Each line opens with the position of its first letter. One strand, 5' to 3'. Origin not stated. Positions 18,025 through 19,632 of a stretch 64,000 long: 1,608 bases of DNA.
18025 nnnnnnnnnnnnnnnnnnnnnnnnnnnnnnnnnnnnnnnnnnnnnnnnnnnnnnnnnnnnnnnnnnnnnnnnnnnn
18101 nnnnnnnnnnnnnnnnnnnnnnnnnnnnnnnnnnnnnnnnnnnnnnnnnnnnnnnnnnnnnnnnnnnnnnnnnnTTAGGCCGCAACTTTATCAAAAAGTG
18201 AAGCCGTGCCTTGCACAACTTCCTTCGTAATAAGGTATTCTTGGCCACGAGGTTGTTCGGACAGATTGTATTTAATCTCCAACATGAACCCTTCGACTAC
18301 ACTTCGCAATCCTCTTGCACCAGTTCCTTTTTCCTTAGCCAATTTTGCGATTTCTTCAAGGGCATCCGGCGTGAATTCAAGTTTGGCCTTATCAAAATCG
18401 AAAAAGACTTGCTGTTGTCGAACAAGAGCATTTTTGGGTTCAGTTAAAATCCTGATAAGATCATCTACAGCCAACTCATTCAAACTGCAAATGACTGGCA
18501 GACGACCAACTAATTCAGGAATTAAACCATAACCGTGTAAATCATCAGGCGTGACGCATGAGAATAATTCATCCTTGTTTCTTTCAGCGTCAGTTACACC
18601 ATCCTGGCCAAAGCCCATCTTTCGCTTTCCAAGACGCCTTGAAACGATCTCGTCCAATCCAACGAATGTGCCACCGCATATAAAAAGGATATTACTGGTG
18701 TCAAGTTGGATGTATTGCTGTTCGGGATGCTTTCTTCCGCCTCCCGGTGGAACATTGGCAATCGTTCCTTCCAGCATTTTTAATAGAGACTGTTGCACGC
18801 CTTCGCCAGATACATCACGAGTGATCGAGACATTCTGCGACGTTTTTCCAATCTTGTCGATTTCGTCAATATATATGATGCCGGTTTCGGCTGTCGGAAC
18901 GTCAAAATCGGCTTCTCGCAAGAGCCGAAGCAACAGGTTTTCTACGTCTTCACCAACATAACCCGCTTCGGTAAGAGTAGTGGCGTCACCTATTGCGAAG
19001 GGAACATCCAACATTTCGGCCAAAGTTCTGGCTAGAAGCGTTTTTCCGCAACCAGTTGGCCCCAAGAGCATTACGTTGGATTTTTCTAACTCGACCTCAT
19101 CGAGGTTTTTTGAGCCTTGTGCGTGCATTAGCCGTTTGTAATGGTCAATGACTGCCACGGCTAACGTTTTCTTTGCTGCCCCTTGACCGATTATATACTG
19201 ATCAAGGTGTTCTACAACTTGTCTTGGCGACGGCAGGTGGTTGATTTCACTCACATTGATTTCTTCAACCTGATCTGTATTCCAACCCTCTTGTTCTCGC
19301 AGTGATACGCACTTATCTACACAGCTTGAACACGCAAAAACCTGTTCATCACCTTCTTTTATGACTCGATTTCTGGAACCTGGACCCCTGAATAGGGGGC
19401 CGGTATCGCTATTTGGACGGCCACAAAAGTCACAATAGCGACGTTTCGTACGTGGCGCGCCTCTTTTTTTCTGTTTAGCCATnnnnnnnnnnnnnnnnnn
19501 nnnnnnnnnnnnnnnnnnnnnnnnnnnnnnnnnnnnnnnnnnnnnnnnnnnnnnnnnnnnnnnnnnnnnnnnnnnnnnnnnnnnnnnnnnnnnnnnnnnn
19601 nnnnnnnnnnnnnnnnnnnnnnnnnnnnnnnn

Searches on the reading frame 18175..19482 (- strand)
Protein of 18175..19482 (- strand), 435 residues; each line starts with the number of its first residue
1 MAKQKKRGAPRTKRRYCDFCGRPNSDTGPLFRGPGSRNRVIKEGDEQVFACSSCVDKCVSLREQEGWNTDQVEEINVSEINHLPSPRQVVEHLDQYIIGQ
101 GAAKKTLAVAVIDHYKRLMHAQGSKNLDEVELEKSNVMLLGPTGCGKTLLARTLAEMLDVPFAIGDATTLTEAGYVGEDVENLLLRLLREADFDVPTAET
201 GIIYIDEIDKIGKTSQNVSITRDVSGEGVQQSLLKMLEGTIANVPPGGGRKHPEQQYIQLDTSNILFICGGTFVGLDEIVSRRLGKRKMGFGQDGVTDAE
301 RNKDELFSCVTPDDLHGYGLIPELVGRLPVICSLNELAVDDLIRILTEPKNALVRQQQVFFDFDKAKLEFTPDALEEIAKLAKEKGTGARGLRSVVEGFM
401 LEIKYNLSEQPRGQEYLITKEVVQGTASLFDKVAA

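Call 12: search_protein_families(library=pfam, proteins=[window:18175-19482:-], max_evalue=0.001)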
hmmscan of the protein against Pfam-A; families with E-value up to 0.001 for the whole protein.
window:18175-19482:- (435 aa): 12 families
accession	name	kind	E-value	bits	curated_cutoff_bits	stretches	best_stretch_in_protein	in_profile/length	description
PF07724.20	AAA_2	-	2.1e-28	99.9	27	1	133-331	2-166/166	AAA domain (Cdc48 subfamily)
PF00004.35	AAA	-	1.3e-14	55.2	21.2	1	137-269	1-106/131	ATPase family associated with various cellular activities (AAA)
PF07728.20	AAA_5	-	8.6e-07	29.5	22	1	136-217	1-84/139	AAA domain (dynein-related subfamily)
PF10431.15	ClpB_D2-small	-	9.2e-07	29.2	21.9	1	339-400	3-60/81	C-terminal, D2-small domain, of ClpB protein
PF06689.19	zf-C4_ClpX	-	2.5e-06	27.7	27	0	16-35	2-21/39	ClpX C4-type zinc finger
PF13401.12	AAA_22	-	6.4e-05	23.7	27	0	134-168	5-42/130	AAA domain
PF13173.12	AAA_14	-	0.00021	21.7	27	1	136-225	4-88/129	AAA domain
PF14532.12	Sigma54_activ_2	-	0.00023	21.8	25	1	125-216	12-86/138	Sigma-54 interaction domain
PF00158.32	Sigma54_activat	-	0.00026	21.1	20.2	0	124-156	12-44/168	Sigma-54 interaction domain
PF00493.29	MCM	-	0.0005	19.7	23.3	1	88-216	17-138/224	MCM P-loop domain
PF01078.27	Mg_chelatase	-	0.00055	19.8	20.3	0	135-158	23-46/207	Magnesium chelatase, subunit ChlI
PF05496.18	RuvB_N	-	0.00076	19.7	27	0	134-215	33-100/159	Holliday junction DNA helicase RuvB P-loop domain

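Call 13: search_protein_families(library=phrogs, proteins=[window:18175-19482:-], max_evalue=0.001)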
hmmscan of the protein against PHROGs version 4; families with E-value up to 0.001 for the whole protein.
window:18175-19482:- (435 aa): 13 families
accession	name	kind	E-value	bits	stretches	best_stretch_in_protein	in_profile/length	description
phrog_4339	-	unknown function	2.3e-97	328.4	2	191-414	348-518/552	-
phrog_5534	-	unknown function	2e-18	67.6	1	137-284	30-165/273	-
phrog_3757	-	unknown function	1.1e-10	42.4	1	125-222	116-207/367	-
phrog_4871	-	other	8.9e-10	38.6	1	321-398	648-722/764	ATP-dependent protease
phrog_10401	-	other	3.7e-08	33.5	1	131-211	457-530/667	ATPase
phrog_8638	-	unknown function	9.7e-07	28.7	1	136-210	307-375/568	-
phrog_168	-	DNA, RNA and nucleotide metabolism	1.8e-06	28.8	1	135-216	43-117/314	clamp loader of DNA polymerase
phrog_5846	-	DNA, RNA and nucleotide metabolism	2.5e-06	28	1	97-217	18-112/380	clamp loader of DNA polymerase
phrog_30773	-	unknown function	1.8e-05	24.2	1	136-215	198-271/666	-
phrog_249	-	moron, auxiliary metabolic gene and host takeover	3.7e-05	24.2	1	132-177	125-171/380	porphyrin biosynthesis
phrog_11838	-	DNA, RNA and nucleotide metabolism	4e-05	24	1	131-220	37-119/420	clamp loader of DNA polymerase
phrog_7998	-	unknown function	8.9e-05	22.8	1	126-200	32-108/339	-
phrog_9172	-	unknown function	0.0001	22.3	1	96-235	74-203/509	-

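Call 36: search_dna_similar(query=window:18175-19482:-, collection=phages, mode=protein, max_rows=12)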
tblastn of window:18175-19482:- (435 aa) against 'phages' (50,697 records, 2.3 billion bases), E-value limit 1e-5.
Records with a match: 206; places in all: 214; records where one place covers at least 80% of the query: 53.
Best place of each record, by identity: 60-80% 1; <60% 205.
By first word of the organism name: Erwinia 52; Bacteriophage 31; Pseudomonas 24; Salmonella 19; Prevotella 15; Listeria 10; Proteus 10; Vibrio 9; Klebsiella 5; Escherichia 4; and 14 more.
By host as written in the record: - 41; Erwinia amylovora 29; Prevotella sp. 15; Erwinia amylovora ATCC 29780 15; Listeria monocytogenes 10; Pseudomonas aeruginosa 9; Pseudomonas aeruginosa PAO1 5; Proteus mirabilis 5; and 46 more.
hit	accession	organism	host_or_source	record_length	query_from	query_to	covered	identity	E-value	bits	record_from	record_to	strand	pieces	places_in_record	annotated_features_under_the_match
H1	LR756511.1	uncultured phage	metagenomic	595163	1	429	99%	54.0%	9e-144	459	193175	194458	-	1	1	record has no annotation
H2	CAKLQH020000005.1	Acinetobacter phage MD-2021a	not known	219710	14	427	95%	52.8%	9e-131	421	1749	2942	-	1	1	clpX: ATP-dependent specificity component of ClpP serine protease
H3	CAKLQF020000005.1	Acinetobacter phage MD-2021a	not known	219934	14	427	95%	52.8%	9e-131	421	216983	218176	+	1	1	clpX: ATP-dependent specificity component of ClpP serine protease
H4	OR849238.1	Listeria phage LM 4-14-1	Listeria monocytogenes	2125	17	424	94%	51.7%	6e-144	431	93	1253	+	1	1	record has no annotation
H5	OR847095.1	Listeria phage LM 4-11-1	Listeria monocytogenes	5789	17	424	94%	51.7%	6e-135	431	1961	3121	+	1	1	record has no annotation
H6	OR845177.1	Escherichia phage EC22.5-2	Escherichia coli ATCC 25922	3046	3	427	98%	49.3%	4e-131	407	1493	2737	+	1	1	record has no annotation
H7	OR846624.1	Enterococcus phage Efs 1-1-1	Enterococcus faecalis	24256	17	426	94%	51.1%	2e-131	423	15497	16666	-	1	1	record has no annotation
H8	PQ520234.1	Enterococcus phage IME_EF3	-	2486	17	426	94%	51.1%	4e-139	422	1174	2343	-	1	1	record has no annotation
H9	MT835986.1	Bacteriophage sp.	human fecal samples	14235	12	427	96%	50.0%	3e-124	402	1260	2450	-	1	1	record has no annotation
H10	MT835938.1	Bacteriophage sp.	human fecal samples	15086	15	427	95%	50.0%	1e-118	386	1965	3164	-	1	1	record has no annotation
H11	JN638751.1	Bacillus phage G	Bacillus megaterium str. ATCC 43725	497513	11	429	96%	49.2%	2e-123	400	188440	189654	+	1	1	258: gp258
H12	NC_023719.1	Bacillus phage G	Bacillus megaterium str. ATCC 43725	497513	11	429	96%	49.2%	2e-123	400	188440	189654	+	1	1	258: gp258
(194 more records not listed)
